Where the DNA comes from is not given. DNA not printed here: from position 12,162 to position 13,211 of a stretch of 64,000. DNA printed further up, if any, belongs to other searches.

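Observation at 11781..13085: Exosome cap subunit Csl4 fused to a zinc knuckle and an RRM domain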

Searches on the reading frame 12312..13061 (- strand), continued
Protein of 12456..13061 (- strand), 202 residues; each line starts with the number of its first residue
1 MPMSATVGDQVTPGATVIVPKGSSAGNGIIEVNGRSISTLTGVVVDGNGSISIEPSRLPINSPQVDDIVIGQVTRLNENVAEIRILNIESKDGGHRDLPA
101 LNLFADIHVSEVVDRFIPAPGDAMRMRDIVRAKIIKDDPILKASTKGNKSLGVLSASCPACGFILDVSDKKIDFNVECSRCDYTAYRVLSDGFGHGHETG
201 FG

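Call 45: search_solved_structures(query=A2, max_evalue=0.001, show_alignments=2)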
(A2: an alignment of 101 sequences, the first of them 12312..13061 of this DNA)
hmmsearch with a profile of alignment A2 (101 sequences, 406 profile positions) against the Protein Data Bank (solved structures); distinct sequences matched with E-value up to 0.001: 480 (the best 60 are shown).
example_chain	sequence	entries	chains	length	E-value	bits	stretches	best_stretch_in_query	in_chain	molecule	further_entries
2ba1_A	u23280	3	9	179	3.9e-57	197.3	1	8-189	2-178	Archaeal exosome RNA binding protein CSL4 | Putative uncharacterized protein AF_0206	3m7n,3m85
6r5k_D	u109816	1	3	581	3.7e-56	194.1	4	264-389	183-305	Polyadenylate-binding protein, cytoplasmic and nuclear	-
9cb5_A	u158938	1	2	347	9.7e-40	140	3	300-383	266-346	Nucleolin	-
9qjc_B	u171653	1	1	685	7.1e-37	130.6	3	305-393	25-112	Nucleolar protein 4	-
5x8p_v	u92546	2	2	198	1.4e-36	129.6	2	296-383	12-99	protein cS22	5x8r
5mmj_v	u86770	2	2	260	1.7e-36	129.4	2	287-384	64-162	30S ribosomal protein 2, chloroplastic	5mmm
4yoe_A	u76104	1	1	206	1.7e-33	119.4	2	299-382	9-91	Heterogeneous nuclear ribonucleoprotein A1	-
8x0n_A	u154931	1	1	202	2e-33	119.2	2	299-382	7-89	Heterogeneous nuclear ribonucleoprotein A1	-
9vva_A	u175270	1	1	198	2.4e-33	119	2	298-382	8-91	Heterogeneous nuclear ribonucleoprotein A1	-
8rzv_A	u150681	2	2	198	2.6e-33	118.8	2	298-382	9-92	Heterogeneous nuclear ribonucleoprotein A1, N-terminally processed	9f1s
2lyv_A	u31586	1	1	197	2.8e-33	118.8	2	298-382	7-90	Heterogeneous nuclear ribonucleoprotein A1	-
9f4d_A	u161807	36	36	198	2.8e-33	118.8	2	298-382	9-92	Heterogeneous nuclear ribonucleoprotein A1, N-terminally processed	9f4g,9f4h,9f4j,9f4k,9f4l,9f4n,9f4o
1l3k_A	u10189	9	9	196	3.1e-33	118.6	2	299-382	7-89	HETEROGENEOUS NUCLEAR RIBONUCLEOPROTEIN A1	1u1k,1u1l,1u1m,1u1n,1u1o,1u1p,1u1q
1pgz_A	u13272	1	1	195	3.1e-33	118.6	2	299-382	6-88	Heterogeneous nuclear ribonucleoprotein A1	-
9gea_A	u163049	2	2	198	3.9e-33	118.2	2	300-382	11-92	Heterogeneous nuclear ribonucleoprotein A1, N-terminally processed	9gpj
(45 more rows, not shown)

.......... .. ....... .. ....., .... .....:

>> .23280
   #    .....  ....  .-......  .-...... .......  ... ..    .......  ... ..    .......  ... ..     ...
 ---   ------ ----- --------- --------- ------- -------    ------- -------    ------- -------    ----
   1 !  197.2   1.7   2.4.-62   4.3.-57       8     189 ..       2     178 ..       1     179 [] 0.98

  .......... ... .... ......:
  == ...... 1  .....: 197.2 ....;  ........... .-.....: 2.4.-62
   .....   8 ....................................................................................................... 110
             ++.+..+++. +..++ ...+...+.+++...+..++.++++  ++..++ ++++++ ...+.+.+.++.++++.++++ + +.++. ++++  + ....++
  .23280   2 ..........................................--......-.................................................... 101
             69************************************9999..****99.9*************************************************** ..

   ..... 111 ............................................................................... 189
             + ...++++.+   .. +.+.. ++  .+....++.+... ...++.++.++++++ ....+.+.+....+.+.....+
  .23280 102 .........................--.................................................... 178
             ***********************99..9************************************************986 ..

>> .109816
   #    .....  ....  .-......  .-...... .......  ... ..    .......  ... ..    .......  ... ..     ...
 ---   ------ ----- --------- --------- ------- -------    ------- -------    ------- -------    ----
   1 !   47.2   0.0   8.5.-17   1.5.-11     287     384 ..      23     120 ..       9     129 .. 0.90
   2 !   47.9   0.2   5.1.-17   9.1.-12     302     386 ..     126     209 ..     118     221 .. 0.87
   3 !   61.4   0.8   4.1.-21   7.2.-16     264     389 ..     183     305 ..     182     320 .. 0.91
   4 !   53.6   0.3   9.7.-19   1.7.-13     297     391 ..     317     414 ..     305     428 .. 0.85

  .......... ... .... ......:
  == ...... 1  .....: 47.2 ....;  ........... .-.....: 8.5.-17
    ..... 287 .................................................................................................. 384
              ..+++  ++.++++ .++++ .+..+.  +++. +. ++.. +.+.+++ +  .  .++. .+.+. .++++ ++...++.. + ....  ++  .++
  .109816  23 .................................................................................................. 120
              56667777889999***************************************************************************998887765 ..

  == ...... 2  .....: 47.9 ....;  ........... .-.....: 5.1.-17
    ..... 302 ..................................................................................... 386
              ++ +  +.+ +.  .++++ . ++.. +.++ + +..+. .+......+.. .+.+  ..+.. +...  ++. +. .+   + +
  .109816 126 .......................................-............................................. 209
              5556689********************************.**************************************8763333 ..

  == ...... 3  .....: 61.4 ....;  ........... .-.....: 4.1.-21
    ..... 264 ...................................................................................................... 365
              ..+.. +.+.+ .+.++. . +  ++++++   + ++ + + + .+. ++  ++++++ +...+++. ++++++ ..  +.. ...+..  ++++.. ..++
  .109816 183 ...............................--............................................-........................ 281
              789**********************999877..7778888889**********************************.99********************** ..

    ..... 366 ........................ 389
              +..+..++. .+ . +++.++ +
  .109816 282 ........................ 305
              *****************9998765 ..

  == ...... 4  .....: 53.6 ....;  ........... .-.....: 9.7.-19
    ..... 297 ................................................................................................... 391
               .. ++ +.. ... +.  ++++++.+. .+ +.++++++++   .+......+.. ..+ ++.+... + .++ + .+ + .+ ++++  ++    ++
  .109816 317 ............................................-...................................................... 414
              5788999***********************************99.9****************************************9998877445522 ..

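Call 53: predict_structure(alignment_id=A2)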
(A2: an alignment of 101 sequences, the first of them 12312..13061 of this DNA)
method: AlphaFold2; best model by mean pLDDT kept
length: 250 residues; sequences in the alignment: 101
mean_pLDDT: 89.1   pTM: 0.76
mean pLDDT of the five models: 89.1, 88.5, 88.5, 88.4, 87.3
residues with pLDDT >= 90: 188; 70-90: 30; 50-70: 26; < 50: 6
segments of 3 or more residues with pLDDT < 50: 238-242
pLDDT, mean of each block of 10 residues (from residue 1): 87 95 96 95 95 79 93 96 95 81 95 96 96 96 97 96 96 97 96 91 95 93 67 50 57
secondary structure, 60 per line:
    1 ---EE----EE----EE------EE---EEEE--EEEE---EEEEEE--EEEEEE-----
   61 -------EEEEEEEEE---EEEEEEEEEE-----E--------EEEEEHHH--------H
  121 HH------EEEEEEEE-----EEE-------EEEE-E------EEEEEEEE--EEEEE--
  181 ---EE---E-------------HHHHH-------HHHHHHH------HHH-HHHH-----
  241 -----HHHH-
elements in order: E29-32 E35-38 E42-47 E50-55 E68-76 E80-89 E104-108 E129-136 E142-144 E152-155 E164-171 E174-178 H203-207 H215-221 H232-235 H246-249

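Call 57: fold_search(model_id=the predicted structure, library=pdb)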
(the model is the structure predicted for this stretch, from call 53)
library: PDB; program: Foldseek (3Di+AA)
matches with E <= 10: 862; with E <= 0.001: 69
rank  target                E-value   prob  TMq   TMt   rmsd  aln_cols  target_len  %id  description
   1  2ba1_A                2.3e-14  1.00  0.46  0.63   6.1       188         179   24  Archaeal exosome core (released 2005-11-22)
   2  5okz_S                2.2e-12  1.00  0.43  0.51   8.0       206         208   21  Crystal Strucrure of the Mpp6 Exosome complex (released 2017-08-30)
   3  5okz_m                4.2e-12  1.00  0.43  0.56   8.0       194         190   22  Crystal Strucrure of the Mpp6 Exosome complex (released 2017-08-30)
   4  4oo1_I                1.3e-11  1.00  0.44  0.51   8.8       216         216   24  Structure of an Rrp6-RNA exosome complex bound to poly(A) RNA (released 2014-07-02)
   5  5vzj_I                1.5e-11  1.00  0.43  0.51   7.7       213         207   23  STRUCTURE OF A TWELVE COMPONENT MPP6-NUCLEAR RNA EXOSOME COMPLEX BOUND TO RNA (released 2017-08-02)
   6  4ifd_I                3.2e-11  1.00  0.43  0.46   9.9       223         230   22  Crystal structure of an 11-subunit eukaryotic exosome complex bound to RNA (released 2013-02-06)
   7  5okz_c                5.1e-11  1.00  0.44  0.54   7.9       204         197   22  Crystal Strucrure of the Mpp6 Exosome complex (released 2017-08-30)
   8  5c0x_I                5.1e-11  1.00  0.45  0.50   9.9       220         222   21  Structure of a 12-subunit nuclear exosome complex bound to structured RNA (released 2015-08-05)
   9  5c0w_I                7.2e-11  1.00  0.44  0.49   9.2       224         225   23  Structure of a 12-subunit nuclear exosome complex bound to single-stranded RNA substrates (released 2015-07-29)
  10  8qcf_J                8.0e-11  1.00  0.41  0.45  11.6       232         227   20  yeast cytoplasmic exosome-Ski2 complex degrading a RNA substrate (released 2024-01-10)
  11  6d6q_I                9.5e-11  1.00  0.46  0.59   5.5       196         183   21  Human nuclear exosome-MTR4 RNA complex - overall reconstruction (released 2018-06-20)
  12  5k36_I                1.3e-10  1.00  0.44  0.49   8.7       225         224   22  Structure of an eleven component nuclear RNA exosome complex bound to RNA (released 2016-11-02)
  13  8r1o_I                4.7e-10  1.00  0.40  0.56   7.8       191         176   21  Structure of C. thermophilum RNA exosome core (released 2024-07-17)
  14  5jea_I                5.3e-10  1.00  0.41  0.44   9.4       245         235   20  Structure of a cytoplasmic 11-subunit RNA exosome complex including Ski7, bound to RNA (released 2016-07-13)
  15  9g8n_J                7.9e-10  1.00  0.42  0.56   8.1       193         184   21  80S-bound human Ski2-exosome complex (released 2024-10-16)
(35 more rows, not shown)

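Call 62: find_encoding_contigs(protein=P0138, flank=5000, max_places=2)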
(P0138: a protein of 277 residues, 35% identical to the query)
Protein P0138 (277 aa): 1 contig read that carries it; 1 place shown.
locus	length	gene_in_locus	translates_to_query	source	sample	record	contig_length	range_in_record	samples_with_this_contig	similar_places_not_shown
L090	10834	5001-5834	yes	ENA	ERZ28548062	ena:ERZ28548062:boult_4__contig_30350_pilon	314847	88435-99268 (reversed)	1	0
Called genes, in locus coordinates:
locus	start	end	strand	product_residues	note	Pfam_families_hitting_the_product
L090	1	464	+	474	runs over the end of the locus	-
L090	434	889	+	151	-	-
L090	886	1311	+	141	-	-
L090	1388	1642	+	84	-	PF00535:Glycos_transf_2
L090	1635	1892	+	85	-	PF00535:Glycos_transf_2 (weak)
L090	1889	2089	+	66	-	-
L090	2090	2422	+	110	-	PF01118:Semialdhyde_dh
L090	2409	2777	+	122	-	-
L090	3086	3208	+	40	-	-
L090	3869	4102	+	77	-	-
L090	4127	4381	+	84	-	-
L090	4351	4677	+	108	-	-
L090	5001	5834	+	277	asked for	PF14382:ECR1_N (weak)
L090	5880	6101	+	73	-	PF00076:RRM_1 (faint)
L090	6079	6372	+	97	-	PF00076:RRM_1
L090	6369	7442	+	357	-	PF04055:Radical_SAM (weak)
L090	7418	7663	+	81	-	-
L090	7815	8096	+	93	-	-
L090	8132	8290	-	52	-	-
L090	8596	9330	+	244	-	PF03167:UDG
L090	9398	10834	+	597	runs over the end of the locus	PF00501:AMP-binding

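Call 74: list_cluster_members(proteins=[P0147, P0149, P0150, P0152, P0153, P0156, P0157, P0160, P0162, P0165])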
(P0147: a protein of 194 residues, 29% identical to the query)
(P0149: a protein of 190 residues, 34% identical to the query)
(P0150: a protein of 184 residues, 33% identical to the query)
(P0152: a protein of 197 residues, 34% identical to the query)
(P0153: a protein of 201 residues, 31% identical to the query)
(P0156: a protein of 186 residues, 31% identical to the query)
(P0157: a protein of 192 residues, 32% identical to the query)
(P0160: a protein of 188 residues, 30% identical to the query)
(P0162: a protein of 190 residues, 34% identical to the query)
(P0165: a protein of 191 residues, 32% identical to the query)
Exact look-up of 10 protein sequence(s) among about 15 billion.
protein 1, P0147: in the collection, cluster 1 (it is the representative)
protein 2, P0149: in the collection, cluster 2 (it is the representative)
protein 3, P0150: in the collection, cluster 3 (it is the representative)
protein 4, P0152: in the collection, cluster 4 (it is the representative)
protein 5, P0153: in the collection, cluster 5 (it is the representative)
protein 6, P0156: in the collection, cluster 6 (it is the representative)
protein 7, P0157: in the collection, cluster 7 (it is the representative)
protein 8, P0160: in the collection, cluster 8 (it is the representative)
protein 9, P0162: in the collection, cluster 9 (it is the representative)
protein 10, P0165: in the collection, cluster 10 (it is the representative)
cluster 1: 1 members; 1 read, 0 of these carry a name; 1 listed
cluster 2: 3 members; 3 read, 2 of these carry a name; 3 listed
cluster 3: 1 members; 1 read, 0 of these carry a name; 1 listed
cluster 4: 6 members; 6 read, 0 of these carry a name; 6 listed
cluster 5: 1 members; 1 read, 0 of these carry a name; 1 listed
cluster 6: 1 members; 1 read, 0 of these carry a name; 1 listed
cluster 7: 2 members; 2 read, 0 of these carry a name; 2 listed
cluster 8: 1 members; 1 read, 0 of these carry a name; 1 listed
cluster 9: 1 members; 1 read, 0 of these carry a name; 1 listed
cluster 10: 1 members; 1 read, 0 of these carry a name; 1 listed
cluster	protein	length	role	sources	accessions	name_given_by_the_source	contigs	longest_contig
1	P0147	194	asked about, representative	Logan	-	-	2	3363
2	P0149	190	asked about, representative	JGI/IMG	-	-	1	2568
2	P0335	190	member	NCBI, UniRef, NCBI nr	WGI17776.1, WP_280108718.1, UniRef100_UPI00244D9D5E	exosome complex RNA-binding protein Csl4 [Methanonatronarchaeum sp. AMET-Sl] | exosome complex RNA-binding protein Csl4 n=1 Tax=Methanonatronarchaeum sp. AMET-Sl ...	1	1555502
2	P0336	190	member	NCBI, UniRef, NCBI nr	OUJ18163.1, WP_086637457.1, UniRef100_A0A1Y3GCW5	Exosome complex RNA-binding protein Csl4 containing S1 and Zn-ribbon domain ... | Exosome complex component Csl4 n=1 Tax=Methanonatronarchaeum thermophilum TaxID=1927129 ... | exosome complex RNA-binding protein Csl4 [Methanonatronarchaeum thermophilum]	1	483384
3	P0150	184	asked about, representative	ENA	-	-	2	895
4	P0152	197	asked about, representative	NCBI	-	-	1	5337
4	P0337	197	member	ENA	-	-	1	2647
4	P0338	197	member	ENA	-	-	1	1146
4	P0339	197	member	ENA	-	-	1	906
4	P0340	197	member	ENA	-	-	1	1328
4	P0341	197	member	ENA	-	-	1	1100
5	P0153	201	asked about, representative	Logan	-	-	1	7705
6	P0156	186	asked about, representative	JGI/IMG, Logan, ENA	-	-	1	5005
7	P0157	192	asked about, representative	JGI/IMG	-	-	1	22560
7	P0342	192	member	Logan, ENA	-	-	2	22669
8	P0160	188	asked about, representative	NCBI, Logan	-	-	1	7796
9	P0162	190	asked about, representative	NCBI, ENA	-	-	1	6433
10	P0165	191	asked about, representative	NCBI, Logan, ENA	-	-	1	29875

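Call 81: find_encoding_contigs(protein=P0152, flank=6000, max_places=3)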
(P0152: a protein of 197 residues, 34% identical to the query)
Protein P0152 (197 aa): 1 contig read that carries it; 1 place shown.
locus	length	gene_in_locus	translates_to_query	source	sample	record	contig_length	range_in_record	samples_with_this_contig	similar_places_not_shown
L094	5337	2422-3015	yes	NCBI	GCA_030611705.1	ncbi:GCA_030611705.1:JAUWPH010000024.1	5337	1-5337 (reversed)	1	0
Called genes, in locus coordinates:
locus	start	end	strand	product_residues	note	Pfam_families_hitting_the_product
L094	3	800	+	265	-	?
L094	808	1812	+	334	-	PF01866:Diphthamide_syn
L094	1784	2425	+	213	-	PF01170:UPF0020 (weak), PF05175:MTS, PF06325:PrmA, PF03602:Cons_hypoth95 (faint), PF13679:Methyltransf_32 (weak), PF13847:Methyltransf_31, PF08241:Methyltransf_11 (weak), PF13649:Methyltransf_25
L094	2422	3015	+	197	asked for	PF14382:ECR1_N, PF00575:S1 (faint)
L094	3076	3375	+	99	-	PF13656:RNA_pol_L_2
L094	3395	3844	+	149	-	PF11469:Ribonucleas_3_2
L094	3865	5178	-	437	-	PF05221:AdoHcyase, PF00670:AdoHcyase_NAD, PF02826:2-Hacid_dh_C (weak), PF07991:KARI_N (weak)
